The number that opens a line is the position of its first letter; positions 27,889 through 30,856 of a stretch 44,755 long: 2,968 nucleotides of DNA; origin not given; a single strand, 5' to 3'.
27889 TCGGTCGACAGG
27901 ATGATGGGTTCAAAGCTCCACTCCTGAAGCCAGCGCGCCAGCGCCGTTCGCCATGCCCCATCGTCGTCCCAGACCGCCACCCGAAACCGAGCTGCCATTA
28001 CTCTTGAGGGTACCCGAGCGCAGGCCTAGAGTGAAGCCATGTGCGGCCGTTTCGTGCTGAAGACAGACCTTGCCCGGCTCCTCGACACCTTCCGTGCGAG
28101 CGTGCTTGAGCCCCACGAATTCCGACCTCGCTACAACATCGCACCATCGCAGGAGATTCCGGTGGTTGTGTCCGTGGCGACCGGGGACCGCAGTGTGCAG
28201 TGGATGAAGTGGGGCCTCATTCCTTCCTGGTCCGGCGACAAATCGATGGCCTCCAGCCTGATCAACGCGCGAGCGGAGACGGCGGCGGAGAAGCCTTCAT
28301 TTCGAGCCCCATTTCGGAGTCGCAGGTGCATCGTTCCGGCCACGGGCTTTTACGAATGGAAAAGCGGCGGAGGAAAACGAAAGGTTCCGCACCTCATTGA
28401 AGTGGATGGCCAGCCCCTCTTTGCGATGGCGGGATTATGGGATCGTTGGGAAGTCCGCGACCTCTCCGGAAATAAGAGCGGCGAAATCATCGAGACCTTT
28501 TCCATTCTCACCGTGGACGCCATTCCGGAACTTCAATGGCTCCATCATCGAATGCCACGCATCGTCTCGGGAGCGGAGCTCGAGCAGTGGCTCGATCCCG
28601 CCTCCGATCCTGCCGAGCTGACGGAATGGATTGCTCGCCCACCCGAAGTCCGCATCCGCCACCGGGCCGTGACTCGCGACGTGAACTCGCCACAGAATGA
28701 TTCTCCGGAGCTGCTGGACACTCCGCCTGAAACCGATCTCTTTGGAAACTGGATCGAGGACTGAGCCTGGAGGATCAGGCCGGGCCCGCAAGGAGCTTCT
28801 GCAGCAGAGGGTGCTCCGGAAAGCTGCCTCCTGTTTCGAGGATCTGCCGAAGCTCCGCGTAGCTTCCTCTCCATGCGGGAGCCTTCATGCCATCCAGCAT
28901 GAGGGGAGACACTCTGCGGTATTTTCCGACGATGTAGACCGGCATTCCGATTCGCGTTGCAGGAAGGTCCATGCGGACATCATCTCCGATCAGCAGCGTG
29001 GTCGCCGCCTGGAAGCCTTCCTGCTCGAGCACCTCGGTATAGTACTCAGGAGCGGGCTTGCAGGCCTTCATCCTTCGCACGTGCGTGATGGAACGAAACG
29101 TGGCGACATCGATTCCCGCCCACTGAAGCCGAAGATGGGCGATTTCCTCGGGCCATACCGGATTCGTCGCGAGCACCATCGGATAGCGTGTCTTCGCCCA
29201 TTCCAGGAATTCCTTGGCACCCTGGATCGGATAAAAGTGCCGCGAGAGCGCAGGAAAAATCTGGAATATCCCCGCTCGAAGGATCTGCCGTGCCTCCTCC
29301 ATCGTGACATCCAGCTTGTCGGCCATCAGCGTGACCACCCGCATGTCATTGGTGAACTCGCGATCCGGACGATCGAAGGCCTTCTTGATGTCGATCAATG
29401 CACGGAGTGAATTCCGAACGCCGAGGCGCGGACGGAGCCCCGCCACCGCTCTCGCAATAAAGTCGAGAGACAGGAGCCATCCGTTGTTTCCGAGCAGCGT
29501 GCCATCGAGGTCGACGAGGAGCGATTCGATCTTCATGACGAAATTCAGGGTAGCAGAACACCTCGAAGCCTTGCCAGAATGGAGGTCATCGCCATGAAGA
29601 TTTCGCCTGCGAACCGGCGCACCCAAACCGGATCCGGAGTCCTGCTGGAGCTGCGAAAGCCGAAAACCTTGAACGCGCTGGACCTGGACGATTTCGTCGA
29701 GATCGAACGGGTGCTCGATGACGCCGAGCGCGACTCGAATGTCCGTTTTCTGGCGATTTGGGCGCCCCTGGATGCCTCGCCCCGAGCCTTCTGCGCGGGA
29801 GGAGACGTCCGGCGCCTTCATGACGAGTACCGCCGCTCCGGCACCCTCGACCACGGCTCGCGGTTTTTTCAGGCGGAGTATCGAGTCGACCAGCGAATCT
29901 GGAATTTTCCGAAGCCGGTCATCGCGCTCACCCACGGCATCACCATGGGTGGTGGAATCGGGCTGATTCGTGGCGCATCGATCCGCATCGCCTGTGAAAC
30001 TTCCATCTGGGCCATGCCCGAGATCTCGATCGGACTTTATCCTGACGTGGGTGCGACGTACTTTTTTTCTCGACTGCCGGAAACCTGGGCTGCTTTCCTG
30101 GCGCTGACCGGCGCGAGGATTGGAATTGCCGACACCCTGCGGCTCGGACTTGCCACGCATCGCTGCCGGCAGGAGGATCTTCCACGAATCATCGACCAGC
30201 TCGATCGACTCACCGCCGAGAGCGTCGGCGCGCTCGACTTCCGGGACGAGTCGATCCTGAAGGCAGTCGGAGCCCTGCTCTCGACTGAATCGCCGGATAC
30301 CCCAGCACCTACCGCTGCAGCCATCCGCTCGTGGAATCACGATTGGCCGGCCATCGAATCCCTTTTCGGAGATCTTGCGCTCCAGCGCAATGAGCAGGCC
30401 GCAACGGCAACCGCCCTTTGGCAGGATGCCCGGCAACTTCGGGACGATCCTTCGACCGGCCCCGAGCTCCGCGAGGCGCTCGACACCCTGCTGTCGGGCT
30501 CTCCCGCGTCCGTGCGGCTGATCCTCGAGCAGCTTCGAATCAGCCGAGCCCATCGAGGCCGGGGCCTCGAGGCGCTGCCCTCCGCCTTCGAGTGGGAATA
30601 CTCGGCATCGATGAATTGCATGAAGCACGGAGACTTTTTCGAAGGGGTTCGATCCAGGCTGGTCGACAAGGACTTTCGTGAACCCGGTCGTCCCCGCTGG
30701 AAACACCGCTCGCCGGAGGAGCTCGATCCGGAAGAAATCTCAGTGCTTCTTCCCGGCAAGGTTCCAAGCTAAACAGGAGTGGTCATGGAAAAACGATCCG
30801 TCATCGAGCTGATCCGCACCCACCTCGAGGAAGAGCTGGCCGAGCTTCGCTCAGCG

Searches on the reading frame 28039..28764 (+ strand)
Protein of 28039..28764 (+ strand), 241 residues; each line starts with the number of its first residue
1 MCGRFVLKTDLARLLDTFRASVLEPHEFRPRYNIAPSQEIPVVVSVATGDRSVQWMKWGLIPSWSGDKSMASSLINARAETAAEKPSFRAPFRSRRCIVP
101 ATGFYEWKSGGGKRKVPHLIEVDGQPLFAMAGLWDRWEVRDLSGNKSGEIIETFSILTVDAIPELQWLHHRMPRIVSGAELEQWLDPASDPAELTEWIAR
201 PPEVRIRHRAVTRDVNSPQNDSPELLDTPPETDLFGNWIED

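Call 45: search_protein_families(library=pfam, proteins=[window:28039-28764:+], max_evalue=0.0001)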
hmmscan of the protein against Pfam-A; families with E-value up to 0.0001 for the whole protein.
window:28039-28764:+ (241 aa): 1 family
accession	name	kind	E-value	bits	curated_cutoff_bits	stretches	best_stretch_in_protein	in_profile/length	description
PF02586.19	SRAP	-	7.8e-70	235.2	27.1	1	1-218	1-214/214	SOS response associated peptidase (SRAP)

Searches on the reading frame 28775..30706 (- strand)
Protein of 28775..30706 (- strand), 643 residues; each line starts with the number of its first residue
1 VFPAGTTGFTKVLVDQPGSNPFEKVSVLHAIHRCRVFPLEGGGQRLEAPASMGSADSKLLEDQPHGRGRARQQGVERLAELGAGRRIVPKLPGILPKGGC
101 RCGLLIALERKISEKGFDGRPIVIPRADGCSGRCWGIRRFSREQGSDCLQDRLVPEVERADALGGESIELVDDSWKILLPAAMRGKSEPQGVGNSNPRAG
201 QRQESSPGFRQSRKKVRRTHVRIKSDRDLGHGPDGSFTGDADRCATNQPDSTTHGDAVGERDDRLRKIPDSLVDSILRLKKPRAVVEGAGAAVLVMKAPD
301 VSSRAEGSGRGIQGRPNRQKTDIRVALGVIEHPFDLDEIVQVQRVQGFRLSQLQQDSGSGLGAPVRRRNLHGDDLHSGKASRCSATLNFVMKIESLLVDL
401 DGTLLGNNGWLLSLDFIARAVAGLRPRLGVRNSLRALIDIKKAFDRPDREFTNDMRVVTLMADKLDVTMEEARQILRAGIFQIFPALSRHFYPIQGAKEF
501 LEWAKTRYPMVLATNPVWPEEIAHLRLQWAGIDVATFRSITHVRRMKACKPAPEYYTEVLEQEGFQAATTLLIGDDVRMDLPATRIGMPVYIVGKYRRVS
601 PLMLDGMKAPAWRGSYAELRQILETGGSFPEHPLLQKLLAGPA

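Call 45: search_protein_families(library=pfam, proteins=[window:28775-30706:-], max_evalue=0.0001)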
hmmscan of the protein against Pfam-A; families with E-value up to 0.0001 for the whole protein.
window:28775-30706:- (643 aa): 2 families
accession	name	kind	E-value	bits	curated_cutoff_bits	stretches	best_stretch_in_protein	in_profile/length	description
PF00702.32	Hydrolase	-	1.9e-09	38.6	26.4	1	396-583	4-186/191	haloacid dehalogenase-like hydrolase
PF13419.12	HAD_2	-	1.6e-07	32.1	23.8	1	399-590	4-175/178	Haloacid dehalogenase-like hydrolase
